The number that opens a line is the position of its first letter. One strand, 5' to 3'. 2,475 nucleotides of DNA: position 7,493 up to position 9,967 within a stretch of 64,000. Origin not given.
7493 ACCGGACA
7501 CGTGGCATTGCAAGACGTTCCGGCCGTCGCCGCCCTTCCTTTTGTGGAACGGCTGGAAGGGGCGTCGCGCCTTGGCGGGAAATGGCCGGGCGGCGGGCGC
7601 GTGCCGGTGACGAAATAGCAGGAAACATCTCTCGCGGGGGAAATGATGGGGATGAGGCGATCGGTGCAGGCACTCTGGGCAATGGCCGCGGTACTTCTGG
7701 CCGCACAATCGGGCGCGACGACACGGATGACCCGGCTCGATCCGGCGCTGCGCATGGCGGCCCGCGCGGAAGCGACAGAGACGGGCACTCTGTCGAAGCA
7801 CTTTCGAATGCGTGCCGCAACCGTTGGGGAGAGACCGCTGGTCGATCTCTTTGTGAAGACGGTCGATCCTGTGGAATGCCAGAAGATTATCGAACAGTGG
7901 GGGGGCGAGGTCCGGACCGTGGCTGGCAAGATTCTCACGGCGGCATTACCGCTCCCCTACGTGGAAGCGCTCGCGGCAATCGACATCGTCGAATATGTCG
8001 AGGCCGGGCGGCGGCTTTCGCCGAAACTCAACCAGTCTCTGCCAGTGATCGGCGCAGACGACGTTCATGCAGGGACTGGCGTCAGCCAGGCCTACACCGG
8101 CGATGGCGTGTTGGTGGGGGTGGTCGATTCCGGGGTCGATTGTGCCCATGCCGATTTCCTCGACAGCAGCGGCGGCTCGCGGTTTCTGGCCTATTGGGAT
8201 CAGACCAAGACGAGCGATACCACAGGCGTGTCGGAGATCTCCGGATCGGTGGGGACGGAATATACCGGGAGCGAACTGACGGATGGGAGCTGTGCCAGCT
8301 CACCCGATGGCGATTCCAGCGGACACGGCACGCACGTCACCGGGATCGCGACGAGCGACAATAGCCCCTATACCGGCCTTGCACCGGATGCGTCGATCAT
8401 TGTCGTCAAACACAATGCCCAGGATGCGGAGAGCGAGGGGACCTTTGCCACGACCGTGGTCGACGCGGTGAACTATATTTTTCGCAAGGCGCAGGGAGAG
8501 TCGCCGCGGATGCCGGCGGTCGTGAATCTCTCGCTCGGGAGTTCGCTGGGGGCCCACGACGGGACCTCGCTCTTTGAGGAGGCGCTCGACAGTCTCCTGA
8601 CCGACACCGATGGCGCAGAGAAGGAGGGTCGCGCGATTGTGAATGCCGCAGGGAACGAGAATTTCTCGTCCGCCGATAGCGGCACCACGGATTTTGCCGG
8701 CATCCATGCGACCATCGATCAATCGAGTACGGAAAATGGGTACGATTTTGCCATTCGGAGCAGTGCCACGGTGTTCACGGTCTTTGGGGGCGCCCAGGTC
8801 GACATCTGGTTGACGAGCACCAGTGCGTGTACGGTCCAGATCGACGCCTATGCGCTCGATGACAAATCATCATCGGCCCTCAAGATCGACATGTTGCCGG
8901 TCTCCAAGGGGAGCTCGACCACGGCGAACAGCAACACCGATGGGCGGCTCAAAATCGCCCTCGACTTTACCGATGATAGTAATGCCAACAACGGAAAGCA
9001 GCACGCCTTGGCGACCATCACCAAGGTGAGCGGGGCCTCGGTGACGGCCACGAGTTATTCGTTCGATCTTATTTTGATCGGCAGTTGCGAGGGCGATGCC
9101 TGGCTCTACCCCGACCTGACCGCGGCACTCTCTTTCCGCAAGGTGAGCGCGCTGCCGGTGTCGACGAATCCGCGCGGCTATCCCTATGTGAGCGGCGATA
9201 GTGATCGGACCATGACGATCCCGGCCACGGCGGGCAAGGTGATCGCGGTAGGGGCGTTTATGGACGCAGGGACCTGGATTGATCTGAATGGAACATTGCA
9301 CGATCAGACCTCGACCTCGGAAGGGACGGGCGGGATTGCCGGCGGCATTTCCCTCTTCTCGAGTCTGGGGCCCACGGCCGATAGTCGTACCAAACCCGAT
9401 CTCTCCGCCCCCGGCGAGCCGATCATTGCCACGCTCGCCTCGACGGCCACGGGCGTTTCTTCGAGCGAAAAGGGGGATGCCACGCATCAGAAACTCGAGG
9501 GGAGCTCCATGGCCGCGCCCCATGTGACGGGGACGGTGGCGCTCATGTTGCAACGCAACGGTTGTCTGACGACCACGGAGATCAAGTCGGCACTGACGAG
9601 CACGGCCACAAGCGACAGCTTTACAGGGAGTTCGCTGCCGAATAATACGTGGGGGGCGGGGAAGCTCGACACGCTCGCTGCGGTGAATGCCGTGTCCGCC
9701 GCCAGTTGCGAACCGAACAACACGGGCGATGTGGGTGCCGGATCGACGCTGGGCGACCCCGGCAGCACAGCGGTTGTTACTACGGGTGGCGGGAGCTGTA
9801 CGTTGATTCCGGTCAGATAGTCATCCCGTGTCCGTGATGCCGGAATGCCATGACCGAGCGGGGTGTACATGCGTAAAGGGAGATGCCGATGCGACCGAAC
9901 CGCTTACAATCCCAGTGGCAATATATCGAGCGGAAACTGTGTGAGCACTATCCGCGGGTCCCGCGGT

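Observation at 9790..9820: Shared extreme C-terminal tag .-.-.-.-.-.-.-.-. on two unrelated secreted proteins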

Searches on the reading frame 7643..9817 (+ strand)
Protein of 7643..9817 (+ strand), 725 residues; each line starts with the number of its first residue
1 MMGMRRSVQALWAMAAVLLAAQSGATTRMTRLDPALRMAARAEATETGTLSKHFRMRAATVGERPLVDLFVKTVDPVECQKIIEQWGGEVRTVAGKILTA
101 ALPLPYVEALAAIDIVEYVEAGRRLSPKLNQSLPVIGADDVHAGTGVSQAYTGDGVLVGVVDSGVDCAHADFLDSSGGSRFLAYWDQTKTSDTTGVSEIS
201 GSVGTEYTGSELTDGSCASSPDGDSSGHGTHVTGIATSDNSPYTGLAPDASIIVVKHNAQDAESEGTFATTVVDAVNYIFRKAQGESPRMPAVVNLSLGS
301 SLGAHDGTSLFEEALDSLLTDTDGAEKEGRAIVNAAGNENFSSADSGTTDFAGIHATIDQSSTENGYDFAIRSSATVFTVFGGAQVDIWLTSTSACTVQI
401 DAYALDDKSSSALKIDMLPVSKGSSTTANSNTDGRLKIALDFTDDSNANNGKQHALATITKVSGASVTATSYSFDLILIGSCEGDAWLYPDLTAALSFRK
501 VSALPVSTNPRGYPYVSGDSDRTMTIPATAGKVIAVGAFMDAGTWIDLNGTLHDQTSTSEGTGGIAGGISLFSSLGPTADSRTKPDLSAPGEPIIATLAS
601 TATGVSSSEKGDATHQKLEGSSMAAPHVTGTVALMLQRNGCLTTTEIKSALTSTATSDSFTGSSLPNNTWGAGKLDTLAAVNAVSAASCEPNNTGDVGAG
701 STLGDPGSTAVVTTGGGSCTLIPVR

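Call 6: search_protein_families(library=ncbifam, proteins=[window:7643-9817:+], max_evalue=1)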
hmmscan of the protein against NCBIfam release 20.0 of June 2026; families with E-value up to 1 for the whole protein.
window:7643-9817:+ (725 aa): 8 families
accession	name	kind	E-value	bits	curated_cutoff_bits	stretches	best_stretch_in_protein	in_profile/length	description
NF040809.1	germ_prot_CspBA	exception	5.5e-31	107.1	1250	2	109-320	45-240/1099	bifunctional germination protease/germinant receptor pseudoprotease CspBA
TIGR03921.1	T7SS_mycosin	equivalog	3.6e-22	78.9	278.75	3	583-686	196-290/353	type VII secretion-associated serine protease mycosin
NF040808.2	CspC_non_triad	exception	1.8e-19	69.6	675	1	128-338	69-287/556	bile acid germinant receptor pseudoprotease CspC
NF033595.1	denti_PrtP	equivalog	3.4e-17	62.3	300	2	587-689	414-510/606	dentilisin complex serine proteinase subunit PrtP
NF049966.1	QH_SP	equivalog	5.9e-07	29.1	165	1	606-656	162-212/219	subtilisin-like serine protease QhpE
NF051851.1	AtpSerPepEprS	equivalog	6.6e-05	21.1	1700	2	614-674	296-356/988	autotransporter serine peptidase EprS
NF040553.1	SGO_0316_fam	subfamily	0.00035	18.3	1400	2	569-637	653-709/1486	SGO_0316/SGO_0317 family LPXTG-anchored serine peptidase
NF042956.1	IteS_antiphage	equivalog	0.82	7.8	900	1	566-655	440-533/747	S8 family anti-phage peptidase IteS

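Call 7: search_protein_families(library=pfam, proteins=[window:7643-9817:+], max_evalue=0.1)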
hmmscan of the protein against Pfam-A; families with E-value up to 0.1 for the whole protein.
window:7643-9817:+ (725 aa): 1 family
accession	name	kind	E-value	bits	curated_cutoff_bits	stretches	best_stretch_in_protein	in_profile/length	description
PF00082.27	Peptidase_S8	-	4e-36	125.2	21.8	2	518-673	158-288/288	Subtilase family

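Call 8: find_homologous_proteins(query=window:7643-9817:+, max_evalue=0.00001)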
Query window:7643-9817:+ (725 aa): 495 proteins with E <= 0.00001 among 8000 candidates; the best 120 are listed.
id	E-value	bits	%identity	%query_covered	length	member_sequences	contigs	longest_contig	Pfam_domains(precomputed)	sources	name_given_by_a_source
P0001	0.0e+0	1552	100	99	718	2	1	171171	PF00082.28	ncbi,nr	ncbi:MAG: S8 family serine peptidase [Deltaproteobacteria bacterium]|nr:S8 family serine peptidase [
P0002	0.0e+0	1038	70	98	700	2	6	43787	PF00082.28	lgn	-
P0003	7.5e-295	998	68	96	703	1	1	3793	PF00082.28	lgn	-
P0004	2.2e-294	996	67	98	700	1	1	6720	PF00082.28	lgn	-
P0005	1.5e-293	994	68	96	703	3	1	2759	PF00082.28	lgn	-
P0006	6.5e-288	975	66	99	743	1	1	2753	PF00082.28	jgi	jgi:minor extracellular serine protease Vpr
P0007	4.6e-277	939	62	99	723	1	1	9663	PF00082.28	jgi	jgi:minor extracellular serine protease Vpr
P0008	1.1e-273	928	64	99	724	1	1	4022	PF00082.28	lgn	-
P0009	7.7e-265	899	61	98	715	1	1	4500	PF00082.28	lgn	-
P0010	2.0e-257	874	60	99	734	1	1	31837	PF00082.28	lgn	-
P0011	6.4e-253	859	58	99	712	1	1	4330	PF00082.28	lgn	-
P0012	1.8e-252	858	63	91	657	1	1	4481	PF00082.28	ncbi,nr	ncbi:MAG: S8 family serine peptidase, partial [Deltaproteobacteria bacterium]|nr:S8 family serine pe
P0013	7.0e-251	853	60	93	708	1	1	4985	PF00082.28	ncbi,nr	ncbi:MAG: S8 family serine peptidase [Deltaproteobacteria bacterium]|nr:S8 family serine peptidase [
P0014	3.7e-249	847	61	97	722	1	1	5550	PF00082.28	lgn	-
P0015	5.3e-248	843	62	94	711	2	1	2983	PF00082.28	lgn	-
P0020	4.3e-179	615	48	92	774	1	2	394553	PF00082.28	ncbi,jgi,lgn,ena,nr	ncbi:MAG: hypothetical protein COV45_04235 [Deltaproteobacteria bacterium CG11_big_fil_rev_8_21_14_0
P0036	7.0e-163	562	47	92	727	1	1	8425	PF00082.28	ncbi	-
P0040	8.8e-160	552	46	97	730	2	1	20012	PF00082.28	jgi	jgi:subtilisin family serine protease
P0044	1.5e-156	541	45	97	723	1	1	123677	PF00082.28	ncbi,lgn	-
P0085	9.4e-96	340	37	93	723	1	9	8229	PF18425.7,PF00082.28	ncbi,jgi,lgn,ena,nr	ncbi:MAG: hypothetical protein COX62_05865 [Deltaproteobacteria bacterium CG_4_10_14_0_2_um_filter_4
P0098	4.4e-89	318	36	87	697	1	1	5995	PF00082.28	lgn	-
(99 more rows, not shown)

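Call 11: find_encoding_contigs(protein=P0001, flank=10000, max_places=3)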
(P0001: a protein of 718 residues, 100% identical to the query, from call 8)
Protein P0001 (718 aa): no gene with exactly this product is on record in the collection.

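Call 25: find_related_loci(query=A2, collection=genome_contigs, flank=10000)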
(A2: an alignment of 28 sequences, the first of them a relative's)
Query A2 (718 aa) in genome_contigs; peptide patterns used: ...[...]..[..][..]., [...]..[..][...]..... (x = any residue, [..] = any of these).
600 stretches matched a pattern (row limit reached: there are more); 550 encode a relative of the query (tblastn E <= 1e-3); the best 80 are kept; 80 distinct loci.
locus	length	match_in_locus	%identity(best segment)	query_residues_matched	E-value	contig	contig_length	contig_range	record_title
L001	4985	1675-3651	60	23-693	0e+0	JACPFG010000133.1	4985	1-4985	MAG: Deltaproteobacteria bacterium isolate NC_groundwater_355_Ag_B-0.1um_58_8 GD18-4_B1_scaffold_1759985, whole genome s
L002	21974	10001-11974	49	23-686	0e+0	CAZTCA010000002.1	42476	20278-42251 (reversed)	MAG TPA_asm: uncultured Pseudomonadota bacterium isolate binchicken_co387_132 genome assembly, contig: NODE_447_length_4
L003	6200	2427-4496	45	23-691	1e-166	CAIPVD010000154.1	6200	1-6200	MAG: uncultured delta proteobacterium isolate AlinenLipids_bin-3264 genome assembly, contig: bin-3264:154/379, whole gen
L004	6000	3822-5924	40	23-709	4e-150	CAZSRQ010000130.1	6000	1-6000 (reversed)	MAG TPA_asm: uncultured Pseudomonadota bacterium isolate binchicken_co105_417 genome assembly, contig: NODE_17770_length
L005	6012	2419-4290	37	62-715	2e-104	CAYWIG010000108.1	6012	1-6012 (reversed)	MAG TPA_asm: uncultured Myxococcales bacterium isolate SRP077602_co8_292 genome assembly, contig: NODE_17611_length_6012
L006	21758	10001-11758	38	56-676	4e-102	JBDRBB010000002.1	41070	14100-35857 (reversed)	MAG: Pseudomonadota bacterium isolate MEGAHIT-group-1.1036 k141_913885, whole genome shotgun sequence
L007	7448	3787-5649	35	39-675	2e-96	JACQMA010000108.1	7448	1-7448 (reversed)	MAG: Deltaproteobacteria bacterium isolate NC_groundwater_1217_Ag_S-0.1um_54_19 S_p1_S3_coassembly_k141_1073650, whole g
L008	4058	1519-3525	33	4-715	9e-96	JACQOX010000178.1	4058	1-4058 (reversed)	MAG: Deltaproteobacteria bacterium isolate NC_groundwater_1292_Ag_S-0.2um_52_21 S_p2_S4_coassembly_k141_3171989, whole g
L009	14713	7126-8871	36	62-674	5e-94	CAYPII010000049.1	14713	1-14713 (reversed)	MAG TPA_asm: uncultured Myxococcales bacterium isolate SRP141376_co4_47 genome assembly, contig: NODE_6923_length_14713_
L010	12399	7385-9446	47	1-714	5e-153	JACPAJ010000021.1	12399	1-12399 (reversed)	MAG: Deltaproteobacteria bacterium isolate NC_groundwater_228_Ag_S-0.2um_45_8 S5_GD2017_2_S2_scaffold_6614, whole genome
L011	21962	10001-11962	34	25-715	9e-86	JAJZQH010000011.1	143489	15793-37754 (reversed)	MAG: bacterium isolate SKS1.bin41 NODE_137_length_143489_cov_12.546407, whole genome shotgun sequence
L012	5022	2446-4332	34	23-684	1e-85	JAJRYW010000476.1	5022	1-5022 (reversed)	MAG: Calditrichota bacterium isolate Dive96_bin3.89 k141_3817496, whole genome shotgun sequence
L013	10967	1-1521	38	134-674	2e-84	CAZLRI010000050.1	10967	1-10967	MAG TPA_asm: uncultured Pseudobdellovibrionaceae bacterium isolate SRP118108_co3_155 genome assembly, contig: NODE_4807_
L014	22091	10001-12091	34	19-690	2e-74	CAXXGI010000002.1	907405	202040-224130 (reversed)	MAG: bacterium isolate 6c96434a-ce13-4ced-a411-5e06885b37c0 genome assembly, contig: contig_2, whole genome shotgun sequ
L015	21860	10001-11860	31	68-672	1e-69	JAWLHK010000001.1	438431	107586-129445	MAG: bacterium isolate 30dZY2.bin.61 NODE_35_length_438431_cov_6.261010, whole genome shotgun sequence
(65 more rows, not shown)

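Call 30: find_encoding_contigs(protein=P0002, flank=10000, max_places=6)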
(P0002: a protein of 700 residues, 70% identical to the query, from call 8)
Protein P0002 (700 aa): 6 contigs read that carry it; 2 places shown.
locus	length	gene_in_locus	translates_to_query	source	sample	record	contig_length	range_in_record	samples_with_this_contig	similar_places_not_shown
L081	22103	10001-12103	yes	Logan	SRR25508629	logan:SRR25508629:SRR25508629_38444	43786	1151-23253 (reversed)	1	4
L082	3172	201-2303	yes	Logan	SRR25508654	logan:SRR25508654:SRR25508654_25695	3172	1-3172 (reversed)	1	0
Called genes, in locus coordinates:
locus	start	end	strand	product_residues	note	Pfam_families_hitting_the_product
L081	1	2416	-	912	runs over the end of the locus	PF03176:MMPL, PF12349:Sterol-sensing (faint), PF03176:MMPL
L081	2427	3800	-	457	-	PF00202:Aminotran_3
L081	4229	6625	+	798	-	-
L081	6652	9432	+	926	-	-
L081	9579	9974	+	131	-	-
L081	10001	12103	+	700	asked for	PF00082:Peptidase_S8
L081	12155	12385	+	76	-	-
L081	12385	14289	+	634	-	PF13432:TPR_16 (faint), PF13174:TPR_6 (faint), PF01464:SLT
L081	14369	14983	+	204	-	PF01865:PhoU_div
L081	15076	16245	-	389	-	PF01966:HD, PF13286:HD_assoc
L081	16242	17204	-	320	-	PF04055:Radical_SAM (faint)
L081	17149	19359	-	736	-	PF01926:MMR_HSR1, PF02421:FeoB_N, PF09439:SRPRB (faint), PF07670:Gate, PF07664:FeoB_C, PF07670:Gate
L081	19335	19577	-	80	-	PF04023:FeoA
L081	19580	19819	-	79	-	PF04023:FeoA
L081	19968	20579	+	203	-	PF00081:Sod_Fe_N, PF02777:Sod_Fe_C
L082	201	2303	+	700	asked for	PF00082:Peptidase_S8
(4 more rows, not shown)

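Call 47: find_encoding_contigs(protein=P0044, flank=10000, max_places=3)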
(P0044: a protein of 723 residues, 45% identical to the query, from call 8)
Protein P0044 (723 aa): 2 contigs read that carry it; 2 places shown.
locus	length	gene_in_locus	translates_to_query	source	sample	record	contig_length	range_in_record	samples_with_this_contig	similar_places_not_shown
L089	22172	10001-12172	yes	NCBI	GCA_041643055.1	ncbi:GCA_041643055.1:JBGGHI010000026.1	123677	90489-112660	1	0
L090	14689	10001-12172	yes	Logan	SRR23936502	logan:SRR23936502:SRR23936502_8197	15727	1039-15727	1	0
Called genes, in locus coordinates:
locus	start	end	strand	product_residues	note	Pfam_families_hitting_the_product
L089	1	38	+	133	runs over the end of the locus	-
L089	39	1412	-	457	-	PF00202:Aminotran_3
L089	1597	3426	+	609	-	PF13432:TPR_16 (faint), PF00515:TPR_1 (faint), PF07719:TPR_2 (faint), PF13176:TPR_7 (faint), PF13181:TPR_8 (faint), PF13371:TPR_9 (faint), PF13424:TPR_12 (faint), PF13414:TPR_11 (weak), +4 more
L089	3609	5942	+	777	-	-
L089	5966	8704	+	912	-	-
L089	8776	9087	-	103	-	PF01909:NTP_transf_2, PF18765:Polbeta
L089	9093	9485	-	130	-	PF08780:NTase_sub_bind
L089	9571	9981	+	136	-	-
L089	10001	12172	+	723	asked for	PF00082:Peptidase_S8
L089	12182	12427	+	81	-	-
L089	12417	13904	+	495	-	PF07719:TPR_2 (faint), PF12895:ANAPC3 (faint), PF13428:TPR_14 (faint), PF13432:TPR_16 (faint), PF14559:TPR_19 (faint), PF13174:TPR_6 (faint), PF13181:TPR_8 (faint), PF01464:SLT, +1 more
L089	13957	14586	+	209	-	-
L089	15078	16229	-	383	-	PF01966:HD, PF13286:HD_assoc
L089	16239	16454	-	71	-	-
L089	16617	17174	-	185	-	PF04017:DUF366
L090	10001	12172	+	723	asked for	PF00082:Peptidase_S8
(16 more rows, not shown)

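Call 48: find_encoding_contigs(protein=P0010, flank=10000, max_places=3)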
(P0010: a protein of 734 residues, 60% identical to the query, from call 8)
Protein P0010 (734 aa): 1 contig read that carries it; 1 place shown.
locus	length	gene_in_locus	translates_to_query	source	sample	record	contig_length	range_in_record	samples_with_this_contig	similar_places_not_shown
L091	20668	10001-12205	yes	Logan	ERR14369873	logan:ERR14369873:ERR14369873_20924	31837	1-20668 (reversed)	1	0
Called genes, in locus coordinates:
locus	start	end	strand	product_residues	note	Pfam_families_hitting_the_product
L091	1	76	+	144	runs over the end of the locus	-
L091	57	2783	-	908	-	PF03176:MMPL, PF02355:SecD_SecF_C (weak), PF12349:Sterol-sensing (faint), PF02355:SecD_SecF_C, PF03176:MMPL (weak)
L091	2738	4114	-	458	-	PF00202:Aminotran_3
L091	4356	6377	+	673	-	-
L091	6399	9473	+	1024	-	-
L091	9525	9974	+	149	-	-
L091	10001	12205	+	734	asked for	PF00082:Peptidase_S8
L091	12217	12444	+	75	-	-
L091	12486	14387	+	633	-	PF07719:TPR_2 (faint), PF13174:TPR_6 (faint), PF14559:TPR_19 (faint), PF09976:TPR_21 (faint), PF13432:TPR_16 (weak), PF01464:SLT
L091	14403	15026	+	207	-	PF01865:PhoU_div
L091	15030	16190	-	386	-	PF01966:HD, PF13286:HD_assoc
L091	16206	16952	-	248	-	PF04055:Radical_SAM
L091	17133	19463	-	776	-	PF04023:FeoA, PF01926:MMR_HSR1, PF02421:FeoB_N, PF09439:SRPRB (faint), PF07670:Gate, PF07664:FeoB_C, PF07670:Gate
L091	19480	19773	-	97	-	PF04023:FeoA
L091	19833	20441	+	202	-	PF00081:Sod_Fe_N, PF02777:Sod_Fe_C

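Call 49: find_encoding_contigs(protein=P0040, flank=10000, max_places=3)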
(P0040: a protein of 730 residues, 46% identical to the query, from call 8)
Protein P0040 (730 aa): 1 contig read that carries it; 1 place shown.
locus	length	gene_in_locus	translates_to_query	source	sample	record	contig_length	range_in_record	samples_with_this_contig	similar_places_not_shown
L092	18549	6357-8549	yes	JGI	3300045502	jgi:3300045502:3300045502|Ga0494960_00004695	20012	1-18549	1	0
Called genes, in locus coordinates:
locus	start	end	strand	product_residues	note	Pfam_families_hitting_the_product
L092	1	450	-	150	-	?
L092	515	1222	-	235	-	-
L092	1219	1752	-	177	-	PF19502:DUF6036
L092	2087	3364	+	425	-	-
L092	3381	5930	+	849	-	PF14054:DUF4249 (faint)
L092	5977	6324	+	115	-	-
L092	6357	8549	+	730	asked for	PF00082:Peptidase_S8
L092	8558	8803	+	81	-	-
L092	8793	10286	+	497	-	PF12895:ANAPC3 (faint), PF13174:TPR_6 (faint), PF13432:TPR_16 (faint), PF14559:TPR_19 (faint), PF01464:SLT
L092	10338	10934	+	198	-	-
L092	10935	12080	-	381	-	PF01966:HD, PF13286:HD_assoc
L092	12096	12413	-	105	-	-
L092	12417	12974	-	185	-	PF04017:DUF366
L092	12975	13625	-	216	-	PF01171:ATP_bind_3 (faint), PF02568:ThiI (faint), PF06508:QueC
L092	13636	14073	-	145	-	-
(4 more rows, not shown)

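Call 72: find_encoding_contigs(protein=P0020, flank=10000, max_places=2)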
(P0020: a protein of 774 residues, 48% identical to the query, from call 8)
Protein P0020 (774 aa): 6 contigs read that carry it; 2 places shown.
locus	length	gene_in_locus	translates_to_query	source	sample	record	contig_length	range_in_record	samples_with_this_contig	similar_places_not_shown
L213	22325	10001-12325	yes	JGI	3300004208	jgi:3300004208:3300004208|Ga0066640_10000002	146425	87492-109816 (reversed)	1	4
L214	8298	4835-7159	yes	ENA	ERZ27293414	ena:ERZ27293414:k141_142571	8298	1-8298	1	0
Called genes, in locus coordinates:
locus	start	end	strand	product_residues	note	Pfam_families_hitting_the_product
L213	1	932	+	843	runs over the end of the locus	-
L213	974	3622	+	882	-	-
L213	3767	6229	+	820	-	-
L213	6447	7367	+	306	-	-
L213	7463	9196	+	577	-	PF13428:TPR_14 (faint), PF12569:NatA_aux_su (faint), PF00515:TPR_1, PF07719:TPR_2 (weak), PF13414:TPR_11, PF13424:TPR_12 (weak), PF14559:TPR_19 (weak), PF13431:TPR_17 (weak), +5 more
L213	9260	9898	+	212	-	-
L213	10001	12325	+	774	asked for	PF00082:Peptidase_S8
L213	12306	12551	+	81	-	-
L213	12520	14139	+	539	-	PF12895:ANAPC3 (faint), PF07719:TPR_2 (faint), PF13174:TPR_6 (faint), PF13424:TPR_12 (faint), PF13525:YfiO (faint), PF13428:TPR_14 (faint), PF14559:TPR_19 (faint), PF01464:SLT, +1 more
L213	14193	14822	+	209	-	-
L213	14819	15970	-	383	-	PF01966:HD, PF13286:HD_assoc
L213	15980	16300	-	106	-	-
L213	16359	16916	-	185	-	PF04017:DUF366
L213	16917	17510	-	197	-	PF06508:QueC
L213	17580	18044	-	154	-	-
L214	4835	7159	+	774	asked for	PF00082:Peptidase_S8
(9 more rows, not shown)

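Call 73: find_encoding_contigs(protein=P0085, flank=10000, max_places=2)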
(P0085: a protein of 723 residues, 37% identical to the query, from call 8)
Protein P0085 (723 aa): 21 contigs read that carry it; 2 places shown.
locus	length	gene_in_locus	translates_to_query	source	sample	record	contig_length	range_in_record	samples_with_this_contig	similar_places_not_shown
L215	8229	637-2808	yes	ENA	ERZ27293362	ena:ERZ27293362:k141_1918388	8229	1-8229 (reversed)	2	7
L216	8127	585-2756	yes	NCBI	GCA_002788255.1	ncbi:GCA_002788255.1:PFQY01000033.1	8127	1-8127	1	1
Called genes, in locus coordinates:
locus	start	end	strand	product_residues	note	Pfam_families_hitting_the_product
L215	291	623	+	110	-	-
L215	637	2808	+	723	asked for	PF18425:CspB_prodomain (faint), PF00082:Peptidase_S8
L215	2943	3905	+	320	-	PF01208:URO-D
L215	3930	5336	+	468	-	PF04055:Radical_SAM, PF06969:HemN_C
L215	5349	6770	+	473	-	PF01494:FAD_binding_3 (weak), PF01946:Thi4 (weak), PF07992:Pyr_redox_2, PF00890:FAD_binding_2 (weak), PF01266:DAO, PF01593:Amino_oxidase, PF12831:FAD_oxidored (weak), PF13450:NAD_binding_8, +2 more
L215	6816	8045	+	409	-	PF13740:ACT_6, PF21086:ACT_PSP_2, PF00702:Hydrolase, PF06888:Put_Phosphatase (faint), PF12710:HAD, PF13419:HAD_2 (weak), PF08282:Hydrolase_3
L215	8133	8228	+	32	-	?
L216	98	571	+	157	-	-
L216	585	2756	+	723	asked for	PF18425:CspB_prodomain (faint), PF00082:Peptidase_S8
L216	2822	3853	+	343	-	PF01208:URO-D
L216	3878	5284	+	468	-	PF04055:Radical_SAM, PF06969:HemN_C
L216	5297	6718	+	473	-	PF01494:FAD_binding_3 (weak), PF01946:Thi4 (weak), PF07992:Pyr_redox_2, PF00890:FAD_binding_2 (weak), PF01266:DAO, PF01593:Amino_oxidase, PF12831:FAD_oxidored (weak), PF13450:NAD_binding_8, +2 more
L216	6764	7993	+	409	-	PF13740:ACT_6, PF21086:ACT_PSP_2, PF00702:Hydrolase, PF06888:Put_Phosphatase (faint), PF12710:HAD, PF13419:HAD_2 (weak), PF08282:Hydrolase_3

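Call 74: find_encoding_contigs(protein=P0098, flank=10000, max_places=2)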
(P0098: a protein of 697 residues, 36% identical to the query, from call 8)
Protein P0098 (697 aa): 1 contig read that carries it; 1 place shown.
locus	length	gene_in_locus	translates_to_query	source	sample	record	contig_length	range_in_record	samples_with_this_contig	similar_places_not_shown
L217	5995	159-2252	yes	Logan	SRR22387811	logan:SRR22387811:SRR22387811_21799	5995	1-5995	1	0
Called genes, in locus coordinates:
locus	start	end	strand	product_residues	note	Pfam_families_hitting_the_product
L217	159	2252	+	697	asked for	PF00082:Peptidase_S8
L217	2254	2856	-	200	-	PF14238:DUF4340 (weak)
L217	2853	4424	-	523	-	PF23357:DUF7088, PF09822:ABC_transp_aux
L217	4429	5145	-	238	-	PF12730:ABC2_membrane_4 (faint), PF13346:ABC2_membrane_5, PF12698:ABC2_membrane_3, PF12679:ABC2_membrane_2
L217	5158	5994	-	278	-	?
